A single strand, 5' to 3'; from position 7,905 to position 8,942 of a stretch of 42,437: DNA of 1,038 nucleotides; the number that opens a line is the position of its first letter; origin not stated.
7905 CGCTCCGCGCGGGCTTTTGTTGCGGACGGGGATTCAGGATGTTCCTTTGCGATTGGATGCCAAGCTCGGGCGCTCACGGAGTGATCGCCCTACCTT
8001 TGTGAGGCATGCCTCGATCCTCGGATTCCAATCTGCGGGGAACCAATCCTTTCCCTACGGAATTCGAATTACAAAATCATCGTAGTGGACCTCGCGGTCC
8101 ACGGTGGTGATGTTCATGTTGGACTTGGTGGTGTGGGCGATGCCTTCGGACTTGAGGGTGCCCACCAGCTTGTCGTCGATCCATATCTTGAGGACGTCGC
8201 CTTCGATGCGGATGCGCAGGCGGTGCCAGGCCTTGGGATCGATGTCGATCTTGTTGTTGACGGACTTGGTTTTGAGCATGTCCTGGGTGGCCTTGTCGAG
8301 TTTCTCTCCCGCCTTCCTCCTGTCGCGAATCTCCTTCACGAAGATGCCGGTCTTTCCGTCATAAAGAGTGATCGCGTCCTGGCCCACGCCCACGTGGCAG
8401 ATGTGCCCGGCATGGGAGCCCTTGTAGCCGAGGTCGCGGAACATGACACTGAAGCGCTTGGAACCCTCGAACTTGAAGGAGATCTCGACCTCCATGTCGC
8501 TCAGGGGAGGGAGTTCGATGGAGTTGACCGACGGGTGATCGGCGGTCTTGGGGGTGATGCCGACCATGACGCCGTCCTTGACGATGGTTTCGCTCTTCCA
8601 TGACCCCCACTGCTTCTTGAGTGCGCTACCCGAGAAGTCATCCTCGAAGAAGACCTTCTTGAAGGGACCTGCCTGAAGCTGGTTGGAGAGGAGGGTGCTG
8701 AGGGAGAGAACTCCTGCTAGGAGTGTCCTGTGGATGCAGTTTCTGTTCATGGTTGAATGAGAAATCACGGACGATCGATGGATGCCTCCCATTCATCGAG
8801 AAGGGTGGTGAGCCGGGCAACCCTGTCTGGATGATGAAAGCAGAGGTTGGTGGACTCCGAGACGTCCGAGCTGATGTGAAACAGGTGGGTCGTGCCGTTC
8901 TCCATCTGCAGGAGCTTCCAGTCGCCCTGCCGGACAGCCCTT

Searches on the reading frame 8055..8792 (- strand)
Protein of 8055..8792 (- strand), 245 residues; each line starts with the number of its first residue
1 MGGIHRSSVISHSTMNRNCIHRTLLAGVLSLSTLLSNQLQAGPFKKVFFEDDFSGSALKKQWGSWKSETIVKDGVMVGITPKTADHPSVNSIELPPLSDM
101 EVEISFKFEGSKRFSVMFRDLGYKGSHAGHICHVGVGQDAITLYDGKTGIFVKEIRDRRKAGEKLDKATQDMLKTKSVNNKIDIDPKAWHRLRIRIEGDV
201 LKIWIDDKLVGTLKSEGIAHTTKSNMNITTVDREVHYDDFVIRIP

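Call 11: search_protein_families(library=pfam, proteins=[window:8055-8792:-])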
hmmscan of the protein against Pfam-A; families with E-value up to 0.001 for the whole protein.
window:8055-8792:- (245 aa): 1 family
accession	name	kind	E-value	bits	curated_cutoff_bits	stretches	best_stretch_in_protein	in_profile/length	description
PF06439.18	3keto-disac_hyd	-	7e-09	36.4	26.8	1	52-219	5-157/187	3-keto-disaccharide hydrolase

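Call 69: find_encoding_contigs(protein=window:8055-8792:-, flank=3000, max_places=8)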
Protein window:8055-8792:- (245 aa): no gene with exactly this product is on record in the collection.
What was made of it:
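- Tried and rejected: The gene next to locus C is not on record (call 69).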
